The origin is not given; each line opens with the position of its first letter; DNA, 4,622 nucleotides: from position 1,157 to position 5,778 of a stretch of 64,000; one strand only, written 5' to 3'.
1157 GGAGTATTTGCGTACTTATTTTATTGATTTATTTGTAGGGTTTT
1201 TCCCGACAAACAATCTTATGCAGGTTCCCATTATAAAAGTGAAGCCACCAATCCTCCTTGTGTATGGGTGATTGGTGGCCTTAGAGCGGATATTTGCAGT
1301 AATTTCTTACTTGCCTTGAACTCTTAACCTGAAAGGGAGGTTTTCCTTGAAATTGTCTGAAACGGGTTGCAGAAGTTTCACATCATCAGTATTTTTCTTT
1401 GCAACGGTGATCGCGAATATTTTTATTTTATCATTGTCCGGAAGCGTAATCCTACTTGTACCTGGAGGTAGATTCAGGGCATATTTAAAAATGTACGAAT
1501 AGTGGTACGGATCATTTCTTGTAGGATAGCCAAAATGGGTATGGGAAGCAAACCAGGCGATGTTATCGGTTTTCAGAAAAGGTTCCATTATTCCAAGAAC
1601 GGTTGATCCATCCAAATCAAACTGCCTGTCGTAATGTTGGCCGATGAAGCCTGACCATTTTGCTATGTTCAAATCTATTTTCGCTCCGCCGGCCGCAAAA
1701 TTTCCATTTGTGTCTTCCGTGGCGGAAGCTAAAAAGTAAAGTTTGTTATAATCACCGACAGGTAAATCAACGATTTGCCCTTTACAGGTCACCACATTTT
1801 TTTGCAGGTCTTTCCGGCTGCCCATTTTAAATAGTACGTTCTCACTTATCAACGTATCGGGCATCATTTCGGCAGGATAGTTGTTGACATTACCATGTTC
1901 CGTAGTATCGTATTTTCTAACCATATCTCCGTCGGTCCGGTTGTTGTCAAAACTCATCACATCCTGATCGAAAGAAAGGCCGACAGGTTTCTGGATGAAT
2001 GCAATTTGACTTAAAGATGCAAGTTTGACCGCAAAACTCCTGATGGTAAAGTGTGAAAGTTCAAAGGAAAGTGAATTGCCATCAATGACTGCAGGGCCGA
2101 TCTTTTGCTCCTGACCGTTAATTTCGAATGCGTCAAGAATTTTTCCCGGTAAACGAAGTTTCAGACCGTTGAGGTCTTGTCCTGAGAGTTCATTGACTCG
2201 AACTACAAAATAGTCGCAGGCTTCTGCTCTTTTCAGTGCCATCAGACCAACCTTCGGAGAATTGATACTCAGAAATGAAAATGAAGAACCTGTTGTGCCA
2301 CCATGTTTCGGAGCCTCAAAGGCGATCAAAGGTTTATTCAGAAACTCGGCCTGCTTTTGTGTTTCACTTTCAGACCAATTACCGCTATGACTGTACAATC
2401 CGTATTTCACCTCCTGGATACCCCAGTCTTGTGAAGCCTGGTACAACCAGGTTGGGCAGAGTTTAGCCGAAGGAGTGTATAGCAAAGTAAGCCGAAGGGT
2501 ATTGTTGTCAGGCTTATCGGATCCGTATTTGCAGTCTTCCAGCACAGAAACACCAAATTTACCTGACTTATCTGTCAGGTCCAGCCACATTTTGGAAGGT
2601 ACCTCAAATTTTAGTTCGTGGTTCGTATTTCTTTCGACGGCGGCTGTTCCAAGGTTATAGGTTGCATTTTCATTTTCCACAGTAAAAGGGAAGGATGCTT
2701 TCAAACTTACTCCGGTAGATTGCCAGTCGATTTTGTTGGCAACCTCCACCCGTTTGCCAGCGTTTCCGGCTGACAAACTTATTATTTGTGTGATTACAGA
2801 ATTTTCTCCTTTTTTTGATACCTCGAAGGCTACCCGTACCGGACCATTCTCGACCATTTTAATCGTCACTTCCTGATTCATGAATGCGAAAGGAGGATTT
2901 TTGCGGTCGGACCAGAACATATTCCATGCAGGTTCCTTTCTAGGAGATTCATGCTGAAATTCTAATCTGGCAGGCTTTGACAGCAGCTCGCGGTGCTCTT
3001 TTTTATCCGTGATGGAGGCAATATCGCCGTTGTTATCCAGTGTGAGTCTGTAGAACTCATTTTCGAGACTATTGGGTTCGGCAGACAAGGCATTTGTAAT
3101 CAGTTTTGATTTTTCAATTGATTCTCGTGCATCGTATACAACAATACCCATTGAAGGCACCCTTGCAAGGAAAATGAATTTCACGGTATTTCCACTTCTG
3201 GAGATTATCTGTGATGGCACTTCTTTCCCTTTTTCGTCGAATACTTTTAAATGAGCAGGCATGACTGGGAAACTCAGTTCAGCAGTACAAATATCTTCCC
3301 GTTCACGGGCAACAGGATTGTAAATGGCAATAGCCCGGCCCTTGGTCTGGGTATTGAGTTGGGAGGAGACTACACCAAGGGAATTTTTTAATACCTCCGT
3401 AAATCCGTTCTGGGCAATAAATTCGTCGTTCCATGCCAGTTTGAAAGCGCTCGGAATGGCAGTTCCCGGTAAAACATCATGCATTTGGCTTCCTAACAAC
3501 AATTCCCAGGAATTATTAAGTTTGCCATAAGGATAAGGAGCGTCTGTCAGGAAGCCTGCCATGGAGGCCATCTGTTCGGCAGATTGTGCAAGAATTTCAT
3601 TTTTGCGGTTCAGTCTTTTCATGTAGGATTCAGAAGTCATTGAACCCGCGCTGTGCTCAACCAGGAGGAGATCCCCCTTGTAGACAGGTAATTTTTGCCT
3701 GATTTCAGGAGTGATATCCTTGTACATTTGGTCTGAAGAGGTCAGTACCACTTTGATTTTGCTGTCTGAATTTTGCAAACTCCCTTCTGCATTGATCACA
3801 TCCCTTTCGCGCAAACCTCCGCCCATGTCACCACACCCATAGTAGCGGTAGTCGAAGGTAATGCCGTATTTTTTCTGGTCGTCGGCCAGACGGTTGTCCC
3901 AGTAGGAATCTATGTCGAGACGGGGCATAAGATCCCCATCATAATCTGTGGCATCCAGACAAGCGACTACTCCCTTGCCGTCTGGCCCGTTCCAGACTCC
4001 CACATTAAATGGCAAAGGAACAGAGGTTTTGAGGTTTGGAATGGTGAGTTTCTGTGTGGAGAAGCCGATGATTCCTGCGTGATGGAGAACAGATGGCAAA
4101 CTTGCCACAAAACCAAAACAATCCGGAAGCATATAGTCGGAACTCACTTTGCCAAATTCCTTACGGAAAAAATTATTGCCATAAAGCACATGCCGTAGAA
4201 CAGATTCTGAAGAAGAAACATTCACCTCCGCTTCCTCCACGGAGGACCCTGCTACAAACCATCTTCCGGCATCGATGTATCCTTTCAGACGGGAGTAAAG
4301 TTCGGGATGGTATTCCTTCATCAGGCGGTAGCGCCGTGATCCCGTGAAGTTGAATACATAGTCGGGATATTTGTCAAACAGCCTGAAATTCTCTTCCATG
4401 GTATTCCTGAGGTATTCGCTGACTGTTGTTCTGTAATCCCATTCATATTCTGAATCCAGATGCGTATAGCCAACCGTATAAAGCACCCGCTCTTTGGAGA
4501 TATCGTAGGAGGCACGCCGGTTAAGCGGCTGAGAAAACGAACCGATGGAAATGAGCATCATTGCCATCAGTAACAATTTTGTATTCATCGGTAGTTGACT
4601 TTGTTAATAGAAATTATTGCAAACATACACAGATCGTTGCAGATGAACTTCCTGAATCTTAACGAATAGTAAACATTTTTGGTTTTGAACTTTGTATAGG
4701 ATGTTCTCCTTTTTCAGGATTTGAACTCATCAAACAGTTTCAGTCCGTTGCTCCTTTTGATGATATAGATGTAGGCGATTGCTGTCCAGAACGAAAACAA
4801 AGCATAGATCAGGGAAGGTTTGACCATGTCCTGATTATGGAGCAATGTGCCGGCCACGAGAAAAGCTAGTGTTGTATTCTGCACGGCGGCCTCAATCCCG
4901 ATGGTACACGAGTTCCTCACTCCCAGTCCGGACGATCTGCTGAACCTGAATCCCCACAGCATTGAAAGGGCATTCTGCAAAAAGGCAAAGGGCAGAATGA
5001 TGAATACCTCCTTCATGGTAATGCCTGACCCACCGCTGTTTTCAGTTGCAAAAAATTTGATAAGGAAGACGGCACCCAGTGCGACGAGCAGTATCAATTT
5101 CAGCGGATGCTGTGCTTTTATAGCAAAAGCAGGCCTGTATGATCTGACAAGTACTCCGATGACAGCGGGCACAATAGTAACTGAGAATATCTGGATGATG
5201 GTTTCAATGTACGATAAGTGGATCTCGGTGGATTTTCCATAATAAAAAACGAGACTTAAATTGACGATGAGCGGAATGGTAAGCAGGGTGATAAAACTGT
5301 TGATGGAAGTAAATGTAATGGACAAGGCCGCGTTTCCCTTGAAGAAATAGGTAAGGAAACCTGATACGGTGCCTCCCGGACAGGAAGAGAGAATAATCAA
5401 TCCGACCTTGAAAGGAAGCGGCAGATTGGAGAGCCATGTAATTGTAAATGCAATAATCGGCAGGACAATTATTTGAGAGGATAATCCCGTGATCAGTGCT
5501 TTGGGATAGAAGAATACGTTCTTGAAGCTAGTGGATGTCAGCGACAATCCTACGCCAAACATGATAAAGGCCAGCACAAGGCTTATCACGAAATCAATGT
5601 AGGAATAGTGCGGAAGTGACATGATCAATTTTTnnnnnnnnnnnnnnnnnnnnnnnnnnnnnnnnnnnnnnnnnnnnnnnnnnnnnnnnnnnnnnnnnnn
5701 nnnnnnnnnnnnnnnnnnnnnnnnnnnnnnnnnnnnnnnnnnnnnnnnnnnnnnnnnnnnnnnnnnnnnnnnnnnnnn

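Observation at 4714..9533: Pls-architecture synthetase in a Bacteroidota genome, co-transcribed with a BASS transporter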

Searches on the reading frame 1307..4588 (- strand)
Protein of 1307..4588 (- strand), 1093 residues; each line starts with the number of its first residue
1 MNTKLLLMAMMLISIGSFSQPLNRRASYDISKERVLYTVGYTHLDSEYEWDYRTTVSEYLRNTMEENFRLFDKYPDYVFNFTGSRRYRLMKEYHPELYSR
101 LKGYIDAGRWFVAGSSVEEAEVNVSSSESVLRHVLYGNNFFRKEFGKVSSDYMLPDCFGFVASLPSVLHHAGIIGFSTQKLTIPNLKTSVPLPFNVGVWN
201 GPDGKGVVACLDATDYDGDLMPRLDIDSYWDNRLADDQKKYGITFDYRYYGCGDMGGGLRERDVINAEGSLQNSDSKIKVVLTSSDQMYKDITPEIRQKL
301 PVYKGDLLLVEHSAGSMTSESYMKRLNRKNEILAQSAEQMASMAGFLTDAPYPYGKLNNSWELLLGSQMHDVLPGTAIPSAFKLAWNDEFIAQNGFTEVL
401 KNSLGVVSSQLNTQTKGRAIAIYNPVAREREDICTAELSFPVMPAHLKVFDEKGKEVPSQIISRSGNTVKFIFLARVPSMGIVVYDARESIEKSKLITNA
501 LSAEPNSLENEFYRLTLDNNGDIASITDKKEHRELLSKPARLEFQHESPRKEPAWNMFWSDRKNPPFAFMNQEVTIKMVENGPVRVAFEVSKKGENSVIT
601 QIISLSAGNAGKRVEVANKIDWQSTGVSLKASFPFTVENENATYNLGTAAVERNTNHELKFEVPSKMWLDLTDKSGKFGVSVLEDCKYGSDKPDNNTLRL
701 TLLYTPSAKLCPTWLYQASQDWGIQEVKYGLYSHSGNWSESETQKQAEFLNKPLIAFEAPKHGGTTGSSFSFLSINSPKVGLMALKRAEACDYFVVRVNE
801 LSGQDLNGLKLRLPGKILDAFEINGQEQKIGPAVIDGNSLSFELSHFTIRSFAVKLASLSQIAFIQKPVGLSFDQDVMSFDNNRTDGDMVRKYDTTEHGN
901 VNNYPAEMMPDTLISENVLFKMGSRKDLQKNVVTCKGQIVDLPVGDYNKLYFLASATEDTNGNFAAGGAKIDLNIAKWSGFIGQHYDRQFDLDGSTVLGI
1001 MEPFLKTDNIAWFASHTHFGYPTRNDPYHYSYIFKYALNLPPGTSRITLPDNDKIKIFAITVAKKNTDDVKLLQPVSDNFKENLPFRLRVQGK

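Call 5: search_protein_families(library=pfam, proteins=[window:1307-4588:-], max_evalue=0.01)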
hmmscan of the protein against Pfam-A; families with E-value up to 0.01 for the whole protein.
window:1307-4588:- (1093 aa): 4 families
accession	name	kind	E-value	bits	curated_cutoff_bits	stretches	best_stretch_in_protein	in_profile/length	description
PF07748.19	Glyco_hydro_38C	-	3e-35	122.8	25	1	508-707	1-201/206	Glycosyl hydrolases family 38 C-terminal domain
PF01074.27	Glyco_hydro_38N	-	3.5e-35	122.2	25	1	37-303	3-269/270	Glycosyl hydrolases family 38 N-terminal domain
PF09261.16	Alpha-mann_mid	-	1.8e-14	54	31.1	1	315-385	5-74/96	Alpha mannosidase middle domain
PF17677.7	Glyco_hydro38C2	-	4.5e-06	27.1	22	1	780-852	2-72/72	Glycosyl hydrolases family 38 C-terminal beta sandwich domain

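Call 6: search_protein_families(library=ncbifam, proteins=[window:1307-4588:-], max_evalue=0.01)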
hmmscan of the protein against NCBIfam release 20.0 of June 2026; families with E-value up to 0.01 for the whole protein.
window:1307-4588:- (1093 aa): 1 family
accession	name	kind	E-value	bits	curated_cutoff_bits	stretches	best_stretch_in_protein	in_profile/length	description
NF007331.0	PRK09819.1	equivalog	4.9e-21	74.3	1138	1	40-533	10-518/885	mannosylglycerate hydrolase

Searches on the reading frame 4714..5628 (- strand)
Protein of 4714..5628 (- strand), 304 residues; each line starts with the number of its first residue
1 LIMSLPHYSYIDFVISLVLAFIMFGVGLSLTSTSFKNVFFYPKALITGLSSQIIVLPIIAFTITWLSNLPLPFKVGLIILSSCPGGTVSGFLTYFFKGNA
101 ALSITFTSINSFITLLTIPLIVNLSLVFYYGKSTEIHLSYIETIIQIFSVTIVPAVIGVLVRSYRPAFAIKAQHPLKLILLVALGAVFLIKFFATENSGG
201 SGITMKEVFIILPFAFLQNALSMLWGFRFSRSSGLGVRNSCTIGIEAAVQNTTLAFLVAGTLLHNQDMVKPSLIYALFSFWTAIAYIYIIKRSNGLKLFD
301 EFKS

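Call 5: search_protein_families(library=pfam, proteins=[window:4714-5628:-], max_evalue=0.01)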
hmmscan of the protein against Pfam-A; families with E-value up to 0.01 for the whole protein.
window:4714-5628:- (304 aa): 2 families
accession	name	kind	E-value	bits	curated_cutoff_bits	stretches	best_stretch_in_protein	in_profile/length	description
PF01758.21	SBF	-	1.1e-29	103.9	24.3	1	17-192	2-181/191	Sodium Bile acid symporter family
PF13593.11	SBF_like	-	1e-09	38.6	25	1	14-249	32-266/313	SBF-like CPA transporter family (DUF4137)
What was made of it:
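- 4714..5622 (-): BASS/SBF-family transporter gene, 302 aa from the ATG (alternative TTG start at 5628). It is the immediate downstream neighbour. The pairing is lineage-specific and a functional link is not supported. Pfam SBF at 103.9 bits (call 5).
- On BASS / SBF transporters (neighbour gene 4714..5622): PF01758 at 103.9 bits against 24.3 (call 5)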

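Call 6: search_protein_families(library=ncbifam, proteins=[window:4714-5628:-], max_evalue=0.01)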
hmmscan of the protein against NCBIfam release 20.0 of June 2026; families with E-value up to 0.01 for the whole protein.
window:4714-5628:- (304 aa): 2 families
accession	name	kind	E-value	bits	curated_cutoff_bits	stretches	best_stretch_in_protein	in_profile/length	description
TIGR00841.1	bass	subfamily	9.7e-44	149.9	326.3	1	11-287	35-301/321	bile acid:sodium symporter family transporter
NF047939.1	PantTportPanS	equivalog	2.5e-27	96.3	400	1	8-285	26-288/299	ketopantoate/pantoate/pantothenate transporter PanS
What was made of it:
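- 4714..5622 (-): TIGR00841 at 149.9 bits is below its cutoff of 326 (call 6).
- On BASS / SBF transporters (neighbour gene 4714..5622): PanS NF047939 at 96.3 against 400 (call 6).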

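Call 23: find_related_loci(query=window:4714-5622:-, collection=metagenome_contigs, flank=6000)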
Query window:4714-5622:- (302 aa) in metagenome_contigs; peptide patterns used: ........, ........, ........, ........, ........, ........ (x = any residue, [..] = any of these).
212 stretches matched a pattern; 16 encode a relative of the query (tblastn E <= 1e-3); 16 distinct loci.
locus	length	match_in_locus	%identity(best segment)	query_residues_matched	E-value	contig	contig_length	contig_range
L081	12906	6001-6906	87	1-302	5e-173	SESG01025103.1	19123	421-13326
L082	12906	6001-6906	85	1-302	3e-168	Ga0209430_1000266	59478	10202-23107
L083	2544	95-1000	84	1-302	4e-177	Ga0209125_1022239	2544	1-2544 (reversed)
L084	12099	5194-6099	83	1-302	2e-165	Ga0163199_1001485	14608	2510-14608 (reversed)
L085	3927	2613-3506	80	5-302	1e-158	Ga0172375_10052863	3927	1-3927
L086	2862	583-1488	67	1-302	1e-132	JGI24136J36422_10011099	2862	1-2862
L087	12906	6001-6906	67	1-302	3e-127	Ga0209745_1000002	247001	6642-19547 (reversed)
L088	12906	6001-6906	67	1-302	3e-127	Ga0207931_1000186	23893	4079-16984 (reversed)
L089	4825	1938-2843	64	1-302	3e-128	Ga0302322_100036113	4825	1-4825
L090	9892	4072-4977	68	1-302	7e-127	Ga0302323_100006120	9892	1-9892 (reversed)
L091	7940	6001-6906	67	1-302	4e-126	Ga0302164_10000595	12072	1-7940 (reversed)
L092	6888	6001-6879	68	1-293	3e-123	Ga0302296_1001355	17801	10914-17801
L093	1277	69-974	65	1-302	3e-133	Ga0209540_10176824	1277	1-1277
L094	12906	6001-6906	64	1-302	5e-121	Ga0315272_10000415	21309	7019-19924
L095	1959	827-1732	64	1-302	7e-126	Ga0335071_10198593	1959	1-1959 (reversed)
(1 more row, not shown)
